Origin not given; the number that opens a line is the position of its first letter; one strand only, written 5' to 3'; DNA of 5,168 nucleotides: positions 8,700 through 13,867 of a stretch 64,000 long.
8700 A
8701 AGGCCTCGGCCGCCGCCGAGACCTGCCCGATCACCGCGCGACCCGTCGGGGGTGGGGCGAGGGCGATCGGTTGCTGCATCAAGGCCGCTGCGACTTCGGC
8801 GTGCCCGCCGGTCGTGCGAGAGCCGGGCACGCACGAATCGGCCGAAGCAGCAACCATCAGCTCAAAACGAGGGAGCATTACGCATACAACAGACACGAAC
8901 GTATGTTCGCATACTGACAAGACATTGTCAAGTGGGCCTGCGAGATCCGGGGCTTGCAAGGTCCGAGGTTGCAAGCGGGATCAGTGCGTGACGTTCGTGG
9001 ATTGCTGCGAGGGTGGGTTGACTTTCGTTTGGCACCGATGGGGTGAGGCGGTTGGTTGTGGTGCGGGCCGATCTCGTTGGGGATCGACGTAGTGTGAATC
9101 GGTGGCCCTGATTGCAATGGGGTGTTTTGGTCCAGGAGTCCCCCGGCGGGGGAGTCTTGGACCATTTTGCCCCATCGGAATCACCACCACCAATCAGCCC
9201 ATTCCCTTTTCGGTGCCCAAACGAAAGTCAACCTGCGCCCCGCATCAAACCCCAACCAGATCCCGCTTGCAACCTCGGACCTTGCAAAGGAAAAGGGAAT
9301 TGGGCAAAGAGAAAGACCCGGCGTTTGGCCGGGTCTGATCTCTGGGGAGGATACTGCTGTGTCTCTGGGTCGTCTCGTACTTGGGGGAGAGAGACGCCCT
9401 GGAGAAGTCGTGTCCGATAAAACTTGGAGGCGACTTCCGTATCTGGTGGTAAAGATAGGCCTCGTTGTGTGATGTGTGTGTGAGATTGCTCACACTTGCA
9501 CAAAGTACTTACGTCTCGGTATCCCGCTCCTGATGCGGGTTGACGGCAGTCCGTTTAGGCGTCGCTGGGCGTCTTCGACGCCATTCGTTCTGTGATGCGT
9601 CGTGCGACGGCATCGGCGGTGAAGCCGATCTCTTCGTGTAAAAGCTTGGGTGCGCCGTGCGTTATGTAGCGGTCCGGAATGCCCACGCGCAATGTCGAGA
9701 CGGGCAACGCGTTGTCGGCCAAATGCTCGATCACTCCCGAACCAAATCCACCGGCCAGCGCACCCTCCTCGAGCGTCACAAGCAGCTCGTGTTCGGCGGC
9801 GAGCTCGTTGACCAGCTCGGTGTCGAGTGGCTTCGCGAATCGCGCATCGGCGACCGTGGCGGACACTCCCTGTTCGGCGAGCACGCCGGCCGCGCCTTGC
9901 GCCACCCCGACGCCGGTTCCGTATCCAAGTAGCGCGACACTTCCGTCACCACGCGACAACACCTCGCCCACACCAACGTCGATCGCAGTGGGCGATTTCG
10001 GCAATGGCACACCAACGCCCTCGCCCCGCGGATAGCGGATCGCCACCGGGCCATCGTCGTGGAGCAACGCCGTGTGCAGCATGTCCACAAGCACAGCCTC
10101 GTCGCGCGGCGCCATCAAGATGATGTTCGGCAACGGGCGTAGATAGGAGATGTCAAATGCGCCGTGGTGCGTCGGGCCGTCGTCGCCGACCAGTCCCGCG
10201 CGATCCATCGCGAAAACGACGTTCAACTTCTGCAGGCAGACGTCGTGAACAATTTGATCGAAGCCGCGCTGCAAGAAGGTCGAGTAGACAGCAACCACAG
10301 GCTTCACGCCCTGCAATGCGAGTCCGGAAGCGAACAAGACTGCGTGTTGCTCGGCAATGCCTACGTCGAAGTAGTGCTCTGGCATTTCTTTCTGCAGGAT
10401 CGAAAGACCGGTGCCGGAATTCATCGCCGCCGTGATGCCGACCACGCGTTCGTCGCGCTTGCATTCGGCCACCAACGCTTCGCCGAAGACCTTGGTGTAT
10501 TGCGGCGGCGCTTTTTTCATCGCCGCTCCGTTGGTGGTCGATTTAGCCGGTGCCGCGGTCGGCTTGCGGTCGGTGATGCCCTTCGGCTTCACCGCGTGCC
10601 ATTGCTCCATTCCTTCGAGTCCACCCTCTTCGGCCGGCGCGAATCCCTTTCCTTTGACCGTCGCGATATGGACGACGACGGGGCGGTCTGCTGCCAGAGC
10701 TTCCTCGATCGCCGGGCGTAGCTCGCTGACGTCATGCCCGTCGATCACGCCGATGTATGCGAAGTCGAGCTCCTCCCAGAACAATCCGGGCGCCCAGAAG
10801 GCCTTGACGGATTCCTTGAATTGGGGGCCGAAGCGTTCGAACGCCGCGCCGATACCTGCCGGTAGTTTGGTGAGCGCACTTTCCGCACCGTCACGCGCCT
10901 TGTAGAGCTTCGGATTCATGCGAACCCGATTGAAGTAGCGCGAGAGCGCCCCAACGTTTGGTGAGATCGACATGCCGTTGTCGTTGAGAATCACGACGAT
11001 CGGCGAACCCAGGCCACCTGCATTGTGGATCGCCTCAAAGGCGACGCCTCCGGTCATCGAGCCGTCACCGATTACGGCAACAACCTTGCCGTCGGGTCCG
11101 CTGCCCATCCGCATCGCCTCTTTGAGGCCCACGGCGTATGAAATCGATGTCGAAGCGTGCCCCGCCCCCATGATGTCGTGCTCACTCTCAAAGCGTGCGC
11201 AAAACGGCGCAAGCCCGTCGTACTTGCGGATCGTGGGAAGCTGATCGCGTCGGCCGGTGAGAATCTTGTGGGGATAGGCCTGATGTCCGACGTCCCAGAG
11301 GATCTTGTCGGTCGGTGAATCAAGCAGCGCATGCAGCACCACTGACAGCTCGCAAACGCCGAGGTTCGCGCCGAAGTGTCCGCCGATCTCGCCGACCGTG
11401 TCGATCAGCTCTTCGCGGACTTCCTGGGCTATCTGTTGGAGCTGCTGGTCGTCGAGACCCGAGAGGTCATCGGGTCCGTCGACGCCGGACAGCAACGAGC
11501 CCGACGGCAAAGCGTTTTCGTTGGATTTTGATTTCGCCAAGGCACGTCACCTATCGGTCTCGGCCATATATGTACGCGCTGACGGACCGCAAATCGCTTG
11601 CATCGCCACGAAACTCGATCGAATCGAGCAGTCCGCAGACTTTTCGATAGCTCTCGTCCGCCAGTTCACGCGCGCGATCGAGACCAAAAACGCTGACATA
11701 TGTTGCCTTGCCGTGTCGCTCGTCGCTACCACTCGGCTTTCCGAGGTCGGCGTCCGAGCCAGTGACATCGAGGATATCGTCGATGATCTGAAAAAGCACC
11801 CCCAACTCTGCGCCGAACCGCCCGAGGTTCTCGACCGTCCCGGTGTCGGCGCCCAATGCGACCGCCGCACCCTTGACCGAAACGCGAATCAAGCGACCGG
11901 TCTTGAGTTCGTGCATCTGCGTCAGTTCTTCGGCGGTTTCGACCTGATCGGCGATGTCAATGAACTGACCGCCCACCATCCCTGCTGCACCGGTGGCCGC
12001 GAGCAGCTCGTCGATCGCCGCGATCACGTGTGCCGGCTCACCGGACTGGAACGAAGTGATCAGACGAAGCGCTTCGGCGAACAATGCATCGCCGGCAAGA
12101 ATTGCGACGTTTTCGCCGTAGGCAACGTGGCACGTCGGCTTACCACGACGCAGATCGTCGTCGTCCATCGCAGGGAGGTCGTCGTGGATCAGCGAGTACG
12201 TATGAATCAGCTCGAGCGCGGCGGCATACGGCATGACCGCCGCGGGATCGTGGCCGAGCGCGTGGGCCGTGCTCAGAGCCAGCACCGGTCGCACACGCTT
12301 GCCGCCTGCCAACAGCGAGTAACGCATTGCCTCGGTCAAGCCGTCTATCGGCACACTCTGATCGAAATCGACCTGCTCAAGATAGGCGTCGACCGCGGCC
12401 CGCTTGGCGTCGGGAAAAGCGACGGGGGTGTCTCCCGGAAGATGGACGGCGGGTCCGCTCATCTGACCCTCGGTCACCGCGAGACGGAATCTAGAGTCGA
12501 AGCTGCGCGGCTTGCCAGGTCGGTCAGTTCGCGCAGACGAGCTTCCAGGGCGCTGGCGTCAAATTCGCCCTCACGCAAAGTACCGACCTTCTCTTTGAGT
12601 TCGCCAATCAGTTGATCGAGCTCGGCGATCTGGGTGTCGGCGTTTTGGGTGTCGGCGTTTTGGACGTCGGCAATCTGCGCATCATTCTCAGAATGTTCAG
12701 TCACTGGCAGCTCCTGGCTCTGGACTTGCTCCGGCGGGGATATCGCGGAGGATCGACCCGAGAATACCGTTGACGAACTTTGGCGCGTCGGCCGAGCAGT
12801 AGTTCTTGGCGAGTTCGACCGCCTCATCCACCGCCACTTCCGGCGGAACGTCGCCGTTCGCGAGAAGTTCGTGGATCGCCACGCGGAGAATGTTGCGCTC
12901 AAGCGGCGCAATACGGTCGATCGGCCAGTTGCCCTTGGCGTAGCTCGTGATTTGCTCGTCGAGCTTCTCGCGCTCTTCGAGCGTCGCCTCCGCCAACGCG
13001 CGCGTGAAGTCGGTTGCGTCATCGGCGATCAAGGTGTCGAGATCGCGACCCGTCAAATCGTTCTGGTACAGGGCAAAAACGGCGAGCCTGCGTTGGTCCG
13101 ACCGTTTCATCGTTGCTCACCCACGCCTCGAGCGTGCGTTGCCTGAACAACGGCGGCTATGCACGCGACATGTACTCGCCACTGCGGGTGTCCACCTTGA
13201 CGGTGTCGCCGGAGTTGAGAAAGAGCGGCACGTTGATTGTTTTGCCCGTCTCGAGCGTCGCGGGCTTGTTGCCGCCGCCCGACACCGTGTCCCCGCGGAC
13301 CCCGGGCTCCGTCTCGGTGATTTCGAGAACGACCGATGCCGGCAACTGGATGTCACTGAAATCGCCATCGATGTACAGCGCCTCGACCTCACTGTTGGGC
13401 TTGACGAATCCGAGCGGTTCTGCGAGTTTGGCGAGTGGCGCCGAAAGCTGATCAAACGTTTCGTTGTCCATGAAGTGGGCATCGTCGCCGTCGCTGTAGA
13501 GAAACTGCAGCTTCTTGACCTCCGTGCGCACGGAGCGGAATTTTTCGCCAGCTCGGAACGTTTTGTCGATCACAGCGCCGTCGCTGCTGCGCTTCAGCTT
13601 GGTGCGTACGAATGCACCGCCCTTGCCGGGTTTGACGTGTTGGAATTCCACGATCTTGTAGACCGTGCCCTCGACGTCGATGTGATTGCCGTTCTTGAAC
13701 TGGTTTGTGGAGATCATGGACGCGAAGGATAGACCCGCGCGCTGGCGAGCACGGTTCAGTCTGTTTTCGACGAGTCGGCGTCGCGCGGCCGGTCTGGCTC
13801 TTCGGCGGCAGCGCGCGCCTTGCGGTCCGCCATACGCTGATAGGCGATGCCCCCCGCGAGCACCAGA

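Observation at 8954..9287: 334-bp long imperfect palindrome with 29-bp perfect ends and nested terminal hairpins, directly upstream of the imuB promoter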

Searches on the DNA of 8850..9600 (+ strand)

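Call 52: search_rna_families(source=window, start=8850, end=9600, threshold=evalue, max_evalue=1)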
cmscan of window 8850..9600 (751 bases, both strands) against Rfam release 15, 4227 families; matches with E-value up to 1: 3.
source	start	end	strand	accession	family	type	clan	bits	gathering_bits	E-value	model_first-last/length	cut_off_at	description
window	9451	9495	-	RF01116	Yfr1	Gene; sRNA;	-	21.7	38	0.074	1-59/59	no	Cyanobacterial functional RNA 1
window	9299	9364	-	RF00519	suhB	Gene; sRNA;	CL00108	18.3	41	0.38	1-77/77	no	Makes More Granules Regulator RNA (mmgR)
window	9309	9370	-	RF02784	SorX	Gene; sRNA;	-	16.6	46.6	0.35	1-73/73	no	Singlet oxygen resistance RNA X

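Call 53: search_dna_similar(query=window:8954-9287:+, collection=plasmids, mode=distant, max_evalue=0.01)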
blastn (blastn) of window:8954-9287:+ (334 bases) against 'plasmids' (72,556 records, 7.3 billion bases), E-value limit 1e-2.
No match.

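Call 54: search_dna_similar(query=window:8954-9287:+, collection=phages, mode=distant, max_evalue=0.01)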
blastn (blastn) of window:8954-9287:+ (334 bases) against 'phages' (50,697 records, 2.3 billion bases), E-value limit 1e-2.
No match.
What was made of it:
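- There is no plasmid or phage similarity (calls 53, 54).
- Tried and rejected: Plasmid and phage collections searched with blastn gave no match (calls 53, 54).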

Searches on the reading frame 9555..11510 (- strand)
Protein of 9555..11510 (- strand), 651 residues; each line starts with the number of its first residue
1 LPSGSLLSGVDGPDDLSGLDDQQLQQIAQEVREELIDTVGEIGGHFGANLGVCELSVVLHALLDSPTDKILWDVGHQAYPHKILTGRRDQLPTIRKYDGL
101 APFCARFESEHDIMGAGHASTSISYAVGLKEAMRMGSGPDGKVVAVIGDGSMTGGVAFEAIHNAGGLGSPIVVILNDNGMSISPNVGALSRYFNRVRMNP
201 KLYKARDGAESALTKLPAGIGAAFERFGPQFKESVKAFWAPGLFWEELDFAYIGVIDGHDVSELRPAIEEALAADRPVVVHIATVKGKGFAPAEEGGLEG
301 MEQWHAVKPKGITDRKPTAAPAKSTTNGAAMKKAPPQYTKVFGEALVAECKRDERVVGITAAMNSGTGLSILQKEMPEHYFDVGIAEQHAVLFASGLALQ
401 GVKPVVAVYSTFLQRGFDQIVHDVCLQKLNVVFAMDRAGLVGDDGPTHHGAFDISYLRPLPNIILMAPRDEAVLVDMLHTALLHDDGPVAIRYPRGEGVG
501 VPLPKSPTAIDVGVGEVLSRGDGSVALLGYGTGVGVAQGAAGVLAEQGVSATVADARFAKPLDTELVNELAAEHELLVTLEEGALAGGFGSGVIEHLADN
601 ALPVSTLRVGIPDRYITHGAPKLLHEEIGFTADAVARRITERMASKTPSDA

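Call 45: find_encoding_contigs(protein=window:9555-11510:-, flank=5000, max_places=10)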
Protein window:9555-11510:- (651 aa): 4 contigs read that carry it; 1 place shown.
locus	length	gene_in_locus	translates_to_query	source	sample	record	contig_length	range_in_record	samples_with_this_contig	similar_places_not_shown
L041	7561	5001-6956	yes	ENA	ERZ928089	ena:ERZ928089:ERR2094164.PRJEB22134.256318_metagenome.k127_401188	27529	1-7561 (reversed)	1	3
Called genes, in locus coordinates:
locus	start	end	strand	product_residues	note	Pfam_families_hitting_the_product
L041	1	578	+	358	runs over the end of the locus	PF01321:Creatinase_N, PF00557:Peptidase_M24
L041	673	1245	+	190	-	-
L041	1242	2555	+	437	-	-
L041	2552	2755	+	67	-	-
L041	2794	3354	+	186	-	PF08207:EFP_N, PF01132:EFP, PF09285:Elong-fact-P_C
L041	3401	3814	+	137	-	PF01029:NusB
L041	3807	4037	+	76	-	-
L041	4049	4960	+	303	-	PF00348:polyprenyl_synt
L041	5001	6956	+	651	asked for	PF13292:DXP_synthase_N, PF00456:Transketolase_N (faint), PF02779:Transket_pyr, PF02780:Transketolase_C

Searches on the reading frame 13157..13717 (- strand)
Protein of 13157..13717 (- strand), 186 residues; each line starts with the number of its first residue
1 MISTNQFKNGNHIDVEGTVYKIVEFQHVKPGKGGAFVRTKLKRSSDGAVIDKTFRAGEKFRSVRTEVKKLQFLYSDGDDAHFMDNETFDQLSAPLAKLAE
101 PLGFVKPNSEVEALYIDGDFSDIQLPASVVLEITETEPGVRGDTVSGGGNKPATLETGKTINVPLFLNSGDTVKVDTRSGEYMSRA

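Call 11: find_encoding_contigs(protein=window:13157-13717:-, flank=10000, max_places=10)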
Protein window:13157-13717:- (186 aa): 6 contigs read that carry it; 2 places shown.
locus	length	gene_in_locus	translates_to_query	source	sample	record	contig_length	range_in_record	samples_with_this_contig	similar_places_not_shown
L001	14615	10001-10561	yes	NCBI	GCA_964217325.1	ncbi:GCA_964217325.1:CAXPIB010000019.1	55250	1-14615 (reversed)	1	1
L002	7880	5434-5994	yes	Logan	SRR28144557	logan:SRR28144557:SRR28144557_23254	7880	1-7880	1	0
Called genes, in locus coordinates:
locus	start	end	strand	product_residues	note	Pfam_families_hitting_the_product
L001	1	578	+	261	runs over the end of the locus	-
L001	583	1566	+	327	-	PF04612:T2SSM (faint)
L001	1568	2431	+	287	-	-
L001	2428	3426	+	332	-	-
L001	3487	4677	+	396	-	PF01264:Chorismate_synt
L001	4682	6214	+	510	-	PF01202:SKI, PF13671:AAA_33 (faint), PF13685:Fe-ADH_2 (faint), PF01761:DHQ_synthase, PF24621:DHQS_C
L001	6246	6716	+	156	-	PF01220:DHquinase_II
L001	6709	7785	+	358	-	PF01321:Creatinase_N, PF00557:Peptidase_M24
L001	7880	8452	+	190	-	-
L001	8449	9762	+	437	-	-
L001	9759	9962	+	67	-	-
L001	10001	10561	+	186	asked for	PF08207:EFP_N, PF01132:EFP, PF09285:Elong-fact-P_C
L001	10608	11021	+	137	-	PF01029:NusB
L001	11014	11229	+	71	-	-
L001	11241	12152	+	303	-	PF00348:polyprenyl_synt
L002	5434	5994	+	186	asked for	PF08207:EFP_N, PF01132:EFP, PF09285:Elong-fact-P_C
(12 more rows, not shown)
